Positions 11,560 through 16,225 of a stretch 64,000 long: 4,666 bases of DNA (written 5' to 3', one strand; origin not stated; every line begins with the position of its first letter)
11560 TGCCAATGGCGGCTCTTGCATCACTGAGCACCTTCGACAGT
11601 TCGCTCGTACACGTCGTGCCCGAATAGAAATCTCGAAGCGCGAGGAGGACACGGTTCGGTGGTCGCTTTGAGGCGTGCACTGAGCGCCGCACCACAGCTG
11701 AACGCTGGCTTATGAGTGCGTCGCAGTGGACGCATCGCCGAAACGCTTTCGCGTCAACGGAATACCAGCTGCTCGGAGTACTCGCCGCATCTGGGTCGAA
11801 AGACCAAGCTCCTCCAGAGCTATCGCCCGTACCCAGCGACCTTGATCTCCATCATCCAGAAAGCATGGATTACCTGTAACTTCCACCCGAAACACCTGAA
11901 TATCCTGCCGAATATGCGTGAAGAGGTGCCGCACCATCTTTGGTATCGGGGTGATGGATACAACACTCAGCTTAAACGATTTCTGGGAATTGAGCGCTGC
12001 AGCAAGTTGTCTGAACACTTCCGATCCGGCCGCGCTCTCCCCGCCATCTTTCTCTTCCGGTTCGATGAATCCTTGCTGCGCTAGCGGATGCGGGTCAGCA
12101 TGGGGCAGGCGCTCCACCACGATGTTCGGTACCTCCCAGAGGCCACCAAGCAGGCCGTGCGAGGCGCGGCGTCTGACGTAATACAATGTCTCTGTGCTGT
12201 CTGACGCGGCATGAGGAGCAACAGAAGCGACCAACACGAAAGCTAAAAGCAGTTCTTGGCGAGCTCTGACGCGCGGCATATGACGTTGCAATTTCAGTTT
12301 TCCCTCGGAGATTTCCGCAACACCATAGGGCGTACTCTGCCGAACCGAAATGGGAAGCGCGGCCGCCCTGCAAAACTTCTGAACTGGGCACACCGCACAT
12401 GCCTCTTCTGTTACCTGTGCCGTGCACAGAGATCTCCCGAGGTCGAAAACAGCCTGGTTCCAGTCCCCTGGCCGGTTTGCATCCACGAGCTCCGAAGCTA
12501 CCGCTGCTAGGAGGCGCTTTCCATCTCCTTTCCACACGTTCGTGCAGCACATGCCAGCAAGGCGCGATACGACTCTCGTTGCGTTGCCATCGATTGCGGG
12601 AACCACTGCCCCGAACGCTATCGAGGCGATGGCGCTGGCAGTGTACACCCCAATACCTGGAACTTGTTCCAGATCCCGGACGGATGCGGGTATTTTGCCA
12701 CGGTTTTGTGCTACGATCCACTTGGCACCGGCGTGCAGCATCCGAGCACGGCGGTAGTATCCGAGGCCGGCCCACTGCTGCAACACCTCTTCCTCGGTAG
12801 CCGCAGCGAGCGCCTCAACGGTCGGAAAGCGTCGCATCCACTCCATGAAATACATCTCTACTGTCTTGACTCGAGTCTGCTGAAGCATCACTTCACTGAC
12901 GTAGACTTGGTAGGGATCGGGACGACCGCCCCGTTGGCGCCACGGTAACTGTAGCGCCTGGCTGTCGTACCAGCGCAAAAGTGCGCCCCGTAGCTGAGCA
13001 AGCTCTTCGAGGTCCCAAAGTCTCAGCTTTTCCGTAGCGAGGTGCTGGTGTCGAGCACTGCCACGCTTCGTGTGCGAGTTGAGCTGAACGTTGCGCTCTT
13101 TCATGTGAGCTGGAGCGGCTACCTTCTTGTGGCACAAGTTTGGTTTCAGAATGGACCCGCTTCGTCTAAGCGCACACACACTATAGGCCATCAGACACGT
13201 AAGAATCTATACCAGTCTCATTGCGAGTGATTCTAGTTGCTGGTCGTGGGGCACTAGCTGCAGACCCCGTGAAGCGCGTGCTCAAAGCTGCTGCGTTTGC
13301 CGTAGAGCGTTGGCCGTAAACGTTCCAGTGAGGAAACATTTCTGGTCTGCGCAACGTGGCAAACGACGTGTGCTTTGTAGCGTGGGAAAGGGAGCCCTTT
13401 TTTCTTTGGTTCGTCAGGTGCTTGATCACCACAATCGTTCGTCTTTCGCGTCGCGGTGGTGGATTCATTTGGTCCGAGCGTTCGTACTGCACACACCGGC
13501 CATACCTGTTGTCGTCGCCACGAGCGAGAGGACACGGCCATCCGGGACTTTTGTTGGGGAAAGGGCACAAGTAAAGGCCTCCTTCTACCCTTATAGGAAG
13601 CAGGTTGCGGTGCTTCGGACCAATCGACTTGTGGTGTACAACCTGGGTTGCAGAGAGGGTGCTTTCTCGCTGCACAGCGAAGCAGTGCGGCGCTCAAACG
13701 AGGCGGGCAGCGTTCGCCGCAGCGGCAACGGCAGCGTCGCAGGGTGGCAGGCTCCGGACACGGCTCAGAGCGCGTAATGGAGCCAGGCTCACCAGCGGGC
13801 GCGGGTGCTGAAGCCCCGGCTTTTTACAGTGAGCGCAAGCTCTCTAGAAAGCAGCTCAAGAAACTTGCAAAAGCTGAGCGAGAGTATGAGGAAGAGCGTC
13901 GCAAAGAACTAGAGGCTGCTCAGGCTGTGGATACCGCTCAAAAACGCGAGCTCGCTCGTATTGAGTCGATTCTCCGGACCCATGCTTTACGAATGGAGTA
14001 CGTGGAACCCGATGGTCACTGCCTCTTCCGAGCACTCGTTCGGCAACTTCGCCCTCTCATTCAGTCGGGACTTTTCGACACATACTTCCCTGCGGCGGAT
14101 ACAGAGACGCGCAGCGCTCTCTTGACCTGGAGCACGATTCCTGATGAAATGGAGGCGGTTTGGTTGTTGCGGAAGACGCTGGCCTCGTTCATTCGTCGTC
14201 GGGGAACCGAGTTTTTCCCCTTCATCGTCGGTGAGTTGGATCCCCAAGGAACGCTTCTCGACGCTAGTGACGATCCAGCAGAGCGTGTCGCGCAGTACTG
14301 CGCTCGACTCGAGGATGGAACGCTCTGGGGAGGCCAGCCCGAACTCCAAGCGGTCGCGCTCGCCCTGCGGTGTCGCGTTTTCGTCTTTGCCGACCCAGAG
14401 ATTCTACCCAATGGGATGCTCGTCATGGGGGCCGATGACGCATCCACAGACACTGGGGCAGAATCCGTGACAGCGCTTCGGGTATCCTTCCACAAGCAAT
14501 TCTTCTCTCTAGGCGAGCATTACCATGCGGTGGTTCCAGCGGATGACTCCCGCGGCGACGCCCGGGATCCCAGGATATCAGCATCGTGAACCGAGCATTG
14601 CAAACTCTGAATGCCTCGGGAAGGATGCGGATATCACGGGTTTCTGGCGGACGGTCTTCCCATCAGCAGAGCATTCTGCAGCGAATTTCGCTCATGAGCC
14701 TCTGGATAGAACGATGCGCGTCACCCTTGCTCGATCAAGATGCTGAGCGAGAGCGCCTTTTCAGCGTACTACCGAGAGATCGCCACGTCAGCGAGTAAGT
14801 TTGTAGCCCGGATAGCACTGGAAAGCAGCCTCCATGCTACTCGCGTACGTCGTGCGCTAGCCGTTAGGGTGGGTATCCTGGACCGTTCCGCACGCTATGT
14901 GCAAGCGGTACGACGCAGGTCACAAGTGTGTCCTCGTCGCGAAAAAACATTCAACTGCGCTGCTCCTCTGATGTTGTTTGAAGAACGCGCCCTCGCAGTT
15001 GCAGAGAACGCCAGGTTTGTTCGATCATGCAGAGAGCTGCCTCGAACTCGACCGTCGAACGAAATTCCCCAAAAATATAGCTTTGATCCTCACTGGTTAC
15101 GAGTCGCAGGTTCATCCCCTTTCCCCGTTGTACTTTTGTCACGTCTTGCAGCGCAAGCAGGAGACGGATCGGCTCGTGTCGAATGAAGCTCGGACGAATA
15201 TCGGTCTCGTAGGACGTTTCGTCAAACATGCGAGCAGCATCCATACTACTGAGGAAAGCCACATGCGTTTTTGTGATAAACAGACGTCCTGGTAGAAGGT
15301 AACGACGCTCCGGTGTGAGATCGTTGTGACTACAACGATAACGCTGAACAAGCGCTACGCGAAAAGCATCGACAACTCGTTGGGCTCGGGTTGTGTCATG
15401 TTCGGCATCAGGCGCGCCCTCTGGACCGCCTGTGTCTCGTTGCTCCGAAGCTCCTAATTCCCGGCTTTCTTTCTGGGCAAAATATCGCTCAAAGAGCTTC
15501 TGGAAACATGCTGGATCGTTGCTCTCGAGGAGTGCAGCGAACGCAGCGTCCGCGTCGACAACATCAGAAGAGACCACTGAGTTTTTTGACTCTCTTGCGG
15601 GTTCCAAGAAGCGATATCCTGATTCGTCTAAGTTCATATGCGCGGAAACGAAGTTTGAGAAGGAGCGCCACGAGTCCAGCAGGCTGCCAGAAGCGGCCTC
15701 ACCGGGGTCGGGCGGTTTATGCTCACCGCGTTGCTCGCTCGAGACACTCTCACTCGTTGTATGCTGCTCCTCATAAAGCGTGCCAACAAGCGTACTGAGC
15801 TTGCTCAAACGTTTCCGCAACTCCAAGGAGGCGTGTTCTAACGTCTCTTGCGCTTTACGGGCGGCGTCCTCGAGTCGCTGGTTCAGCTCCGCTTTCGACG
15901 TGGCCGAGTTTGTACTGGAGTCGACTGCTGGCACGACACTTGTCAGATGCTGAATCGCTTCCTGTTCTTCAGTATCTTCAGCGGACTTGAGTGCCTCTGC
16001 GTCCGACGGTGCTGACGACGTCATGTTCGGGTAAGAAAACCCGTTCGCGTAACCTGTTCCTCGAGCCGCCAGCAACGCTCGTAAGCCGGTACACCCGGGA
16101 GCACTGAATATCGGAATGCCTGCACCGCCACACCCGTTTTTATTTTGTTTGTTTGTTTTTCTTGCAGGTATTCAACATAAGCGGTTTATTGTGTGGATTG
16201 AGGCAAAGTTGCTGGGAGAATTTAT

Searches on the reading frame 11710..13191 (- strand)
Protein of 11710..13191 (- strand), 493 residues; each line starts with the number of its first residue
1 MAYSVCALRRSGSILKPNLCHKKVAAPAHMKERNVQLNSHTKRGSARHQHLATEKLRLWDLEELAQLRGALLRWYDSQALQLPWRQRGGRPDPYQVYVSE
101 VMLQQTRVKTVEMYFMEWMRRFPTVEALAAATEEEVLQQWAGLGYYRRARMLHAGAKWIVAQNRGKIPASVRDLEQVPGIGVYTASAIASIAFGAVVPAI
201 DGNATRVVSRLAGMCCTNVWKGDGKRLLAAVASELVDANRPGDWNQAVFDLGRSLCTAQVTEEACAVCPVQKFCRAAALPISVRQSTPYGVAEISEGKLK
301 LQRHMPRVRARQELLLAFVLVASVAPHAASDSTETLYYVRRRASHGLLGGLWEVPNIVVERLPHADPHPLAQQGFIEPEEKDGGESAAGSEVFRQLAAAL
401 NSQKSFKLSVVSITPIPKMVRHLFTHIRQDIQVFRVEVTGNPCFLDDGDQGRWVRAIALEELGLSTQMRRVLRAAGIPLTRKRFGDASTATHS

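Call 4: search_protein_families(library=pfam, proteins=[window:11710-13191:-], max_evalue=0.01)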
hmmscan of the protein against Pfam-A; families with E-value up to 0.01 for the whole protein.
window:11710-13191:- (493 aa): 3 families
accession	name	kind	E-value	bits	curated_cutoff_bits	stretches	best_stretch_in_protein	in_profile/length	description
PF00730.31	HhH-GPD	-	1.3e-18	67.8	26.2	1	98-214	1-89/108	HhH-GPD superfamily base excision DNA repair protein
PF14815.12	NUDIX_4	-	3.5e-14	53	35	1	337-473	12-112/113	NUDIX domain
PF00633.29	HHH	-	1.2e-06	28.5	24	1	165-191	4-30/30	Helix-hairpin-helix motif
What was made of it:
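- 11710..13191 (-): Downstream neighbour, a MutY-like adenine DNA glycosylase (BAM81746.1); a synteny anchor. Pfam HhH-GPD and NUDIX_4 (call 4).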

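Call 16: list_cluster_members(proteins=[window:11710-13191:-, window:25871-28078:-, window:42989-47308:+, window:8615-9607:+, window:8576-9607:+, window:54185-57250:-, window:58408-59469:+, window:47591-52408:-])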
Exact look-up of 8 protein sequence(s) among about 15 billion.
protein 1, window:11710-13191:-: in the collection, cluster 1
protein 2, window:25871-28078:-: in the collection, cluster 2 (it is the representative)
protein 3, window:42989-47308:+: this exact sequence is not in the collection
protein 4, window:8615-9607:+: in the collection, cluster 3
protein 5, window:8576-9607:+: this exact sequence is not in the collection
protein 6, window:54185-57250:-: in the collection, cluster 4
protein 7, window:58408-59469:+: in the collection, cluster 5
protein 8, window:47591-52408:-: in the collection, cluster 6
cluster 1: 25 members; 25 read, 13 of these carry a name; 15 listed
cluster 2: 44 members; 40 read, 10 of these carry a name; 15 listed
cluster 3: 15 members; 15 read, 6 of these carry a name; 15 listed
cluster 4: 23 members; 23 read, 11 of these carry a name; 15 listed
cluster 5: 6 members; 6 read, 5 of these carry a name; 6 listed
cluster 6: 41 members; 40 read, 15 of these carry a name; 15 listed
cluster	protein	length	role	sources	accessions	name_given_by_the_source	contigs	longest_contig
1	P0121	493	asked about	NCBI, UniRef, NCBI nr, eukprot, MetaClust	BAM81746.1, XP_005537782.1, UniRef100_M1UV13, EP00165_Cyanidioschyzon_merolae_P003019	similar to A/G-specific adenine glycosylase [Cyanidioschyzon merolae strain 10D] | Adenine DNA glycosylase n=1 Tax=Cyanidioschyzon merolae (strain NIES-3377 / 10D) ... | XP_005537782.1 similar to A/G-specific adenine glycosylase [Cyanidioschyzon merolae ...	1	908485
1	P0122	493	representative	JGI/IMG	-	A/G-specific adenine glycosylase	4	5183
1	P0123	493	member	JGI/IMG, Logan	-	A/G-specific adenine glycosylase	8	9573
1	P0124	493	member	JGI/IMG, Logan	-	A/G-specific adenine glycosylase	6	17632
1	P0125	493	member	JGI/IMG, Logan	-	A/G-specific adenine glycosylase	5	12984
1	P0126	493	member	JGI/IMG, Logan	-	A/G-specific adenine glycosylase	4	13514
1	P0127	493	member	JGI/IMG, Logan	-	A/G-specific adenine glycosylase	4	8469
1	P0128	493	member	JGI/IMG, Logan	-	A/G-specific adenine glycosylase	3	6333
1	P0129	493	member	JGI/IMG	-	A/G-specific adenine glycosylase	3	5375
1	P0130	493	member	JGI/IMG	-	A/G-specific adenine glycosylase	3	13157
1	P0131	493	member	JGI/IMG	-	A/G-specific adenine glycosylase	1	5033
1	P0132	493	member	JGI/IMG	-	A/G-specific adenine glycosylase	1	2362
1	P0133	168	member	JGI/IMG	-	endonuclease III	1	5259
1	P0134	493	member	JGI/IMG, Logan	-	-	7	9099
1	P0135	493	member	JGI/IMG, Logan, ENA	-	-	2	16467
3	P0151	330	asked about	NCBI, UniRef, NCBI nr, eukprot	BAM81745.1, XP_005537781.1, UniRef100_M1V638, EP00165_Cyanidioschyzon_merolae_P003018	similar to C-methyltransferase [Cyanidioschyzon merolae strain 10D] | Similar to C-methyltransferase n=1 Tax=Cyanidioschyzon merolae (strain NIES-3377 / 10D) ... | XP_005537781.1 similar to C-methyltransferase [Cyanidioschyzon merolae strain 10D]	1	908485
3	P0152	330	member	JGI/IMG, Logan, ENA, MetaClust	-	SAM-dependent methyltransferase | \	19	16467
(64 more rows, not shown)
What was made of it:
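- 11710..13191 (-): Exact match to the annotated protein (call 16).
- The window is C. merolae 10D chromosome 16, and the CDS equals BAM81745.1 (call 16).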

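Call 27: find_encoding_contigs(protein=P0152, flank=10000, max_places=10)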
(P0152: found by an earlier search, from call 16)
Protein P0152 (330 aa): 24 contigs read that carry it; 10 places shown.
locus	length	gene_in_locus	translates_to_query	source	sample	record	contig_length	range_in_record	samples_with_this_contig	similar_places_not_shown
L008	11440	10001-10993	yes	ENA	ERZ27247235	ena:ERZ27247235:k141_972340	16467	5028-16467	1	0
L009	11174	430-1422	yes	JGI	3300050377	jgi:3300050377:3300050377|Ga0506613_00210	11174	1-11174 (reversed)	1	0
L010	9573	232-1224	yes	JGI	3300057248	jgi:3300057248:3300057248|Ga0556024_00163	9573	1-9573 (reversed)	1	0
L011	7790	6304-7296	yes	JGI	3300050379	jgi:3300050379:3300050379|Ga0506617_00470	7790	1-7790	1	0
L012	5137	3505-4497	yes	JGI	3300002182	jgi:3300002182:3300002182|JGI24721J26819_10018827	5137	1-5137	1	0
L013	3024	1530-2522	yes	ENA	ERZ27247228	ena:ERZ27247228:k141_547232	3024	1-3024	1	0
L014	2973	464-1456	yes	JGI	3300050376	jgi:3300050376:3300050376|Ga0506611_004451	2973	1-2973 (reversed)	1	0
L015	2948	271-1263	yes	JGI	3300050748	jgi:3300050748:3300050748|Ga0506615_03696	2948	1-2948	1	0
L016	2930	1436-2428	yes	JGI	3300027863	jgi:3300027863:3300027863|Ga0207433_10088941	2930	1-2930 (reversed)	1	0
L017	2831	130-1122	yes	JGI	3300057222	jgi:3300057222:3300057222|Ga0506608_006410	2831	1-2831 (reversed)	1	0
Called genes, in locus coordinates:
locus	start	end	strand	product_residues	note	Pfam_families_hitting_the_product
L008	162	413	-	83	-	-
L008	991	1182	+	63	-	-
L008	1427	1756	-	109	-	-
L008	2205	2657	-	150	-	-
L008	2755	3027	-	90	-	-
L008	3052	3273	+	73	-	-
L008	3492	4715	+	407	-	-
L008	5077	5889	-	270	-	PF02338:OTU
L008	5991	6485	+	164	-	-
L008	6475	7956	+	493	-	PF00730:HhH-GPD, PF00633:HHH (weak), PF14815:NUDIX_4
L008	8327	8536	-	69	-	-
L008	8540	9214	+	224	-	-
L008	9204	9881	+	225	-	-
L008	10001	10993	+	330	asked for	PF08100:Dimerisation, PF00891:Methyltransf_2, PF05175:MTS, PF08241:Methyltransf_11 (weak), PF08242:Methyltransf_12 (faint), PF13649:Methyltransf_25, PF13847:Methyltransf_31 (weak)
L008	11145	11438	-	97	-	?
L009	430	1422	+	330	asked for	PF08100:Dimerisation, PF00891:Methyltransf_2, PF05175:MTS, PF08241:Methyltransf_11 (weak), PF08242:Methyltransf_12 (faint), PF13649:Methyltransf_25, PF13847:Methyltransf_31 (weak)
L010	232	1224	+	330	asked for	PF08100:Dimerisation, PF00891:Methyltransf_2, PF05175:MTS, PF08241:Methyltransf_11 (weak), PF08242:Methyltransf_12 (faint), PF13649:Methyltransf_25, PF13847:Methyltransf_31 (weak)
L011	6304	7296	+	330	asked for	PF08100:Dimerisation, PF00891:Methyltransf_2, PF05175:MTS, PF08241:Methyltransf_11 (weak), PF08242:Methyltransf_12 (faint), PF13649:Methyltransf_25, PF13847:Methyltransf_31 (weak)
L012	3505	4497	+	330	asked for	PF08100:Dimerisation, PF00891:Methyltransf_2, PF05175:MTS, PF08241:Methyltransf_11 (weak), PF08242:Methyltransf_12 (faint), PF13649:Methyltransf_25, PF13847:Methyltransf_31 (weak)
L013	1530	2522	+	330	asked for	PF08100:Dimerisation, PF00891:Methyltransf_2, PF05175:MTS, PF08241:Methyltransf_11 (weak), PF08242:Methyltransf_12 (faint), PF13649:Methyltransf_25, PF13847:Methyltransf_31 (weak)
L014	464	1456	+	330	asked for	PF08100:Dimerisation, PF00891:Methyltransf_2, PF05175:MTS, PF08241:Methyltransf_11 (weak), PF08242:Methyltransf_12 (faint), PF13649:Methyltransf_25, PF13847:Methyltransf_31 (weak)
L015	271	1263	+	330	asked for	PF08100:Dimerisation, PF00891:Methyltransf_2, PF05175:MTS, PF08241:Methyltransf_11 (weak), PF08242:Methyltransf_12 (faint), PF13649:Methyltransf_25, PF13847:Methyltransf_31 (weak)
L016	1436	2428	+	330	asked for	PF08100:Dimerisation, PF00891:Methyltransf_2, PF05175:MTS, PF08241:Methyltransf_11 (weak), PF08242:Methyltransf_12 (faint), PF13649:Methyltransf_25, PF13847:Methyltransf_31 (weak)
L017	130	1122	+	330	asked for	PF08100:Dimerisation, PF00891:Methyltransf_2, PF05175:MTS, PF08241:Methyltransf_11 (weak), PF08242:Methyltransf_12 (faint), PF13649:Methyltransf_25, PF13847:Methyltransf_31 (weak)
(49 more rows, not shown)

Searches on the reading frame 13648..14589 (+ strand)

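Call 44: search_protein_families(library=pfam, proteins=[window:13648-14589:+], max_evalue=0.1)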
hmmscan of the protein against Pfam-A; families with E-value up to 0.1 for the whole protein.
window:13648-14589:+ (313 aa): 2 families
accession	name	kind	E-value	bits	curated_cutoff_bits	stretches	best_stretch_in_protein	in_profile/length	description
PF02338.25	OTU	-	1.7e-11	45.2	23.3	1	171-292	27-128/128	OTU-like cysteine protease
PF10275.15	Peptidase_C65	-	0.088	12.7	24.3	0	115-131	42-58/243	Peptidase C65 Otubain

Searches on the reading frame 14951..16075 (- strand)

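Call 44: search_protein_families(library=pfam, proteins=[window:14951-16075:-], max_evalue=0.1)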
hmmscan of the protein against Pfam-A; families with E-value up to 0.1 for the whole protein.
window:14951-16075:- (374 aa): 2 families
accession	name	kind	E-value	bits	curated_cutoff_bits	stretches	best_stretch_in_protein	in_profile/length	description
PF02893.26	GRAM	-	8.5e-05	22.8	23.6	1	242-357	15-109/112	GRAM domain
PF18921.5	Cyanophycin_syn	-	0.064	13.7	27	0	31-98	11-76/115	Cyanophycin synthase-like N-terminal domain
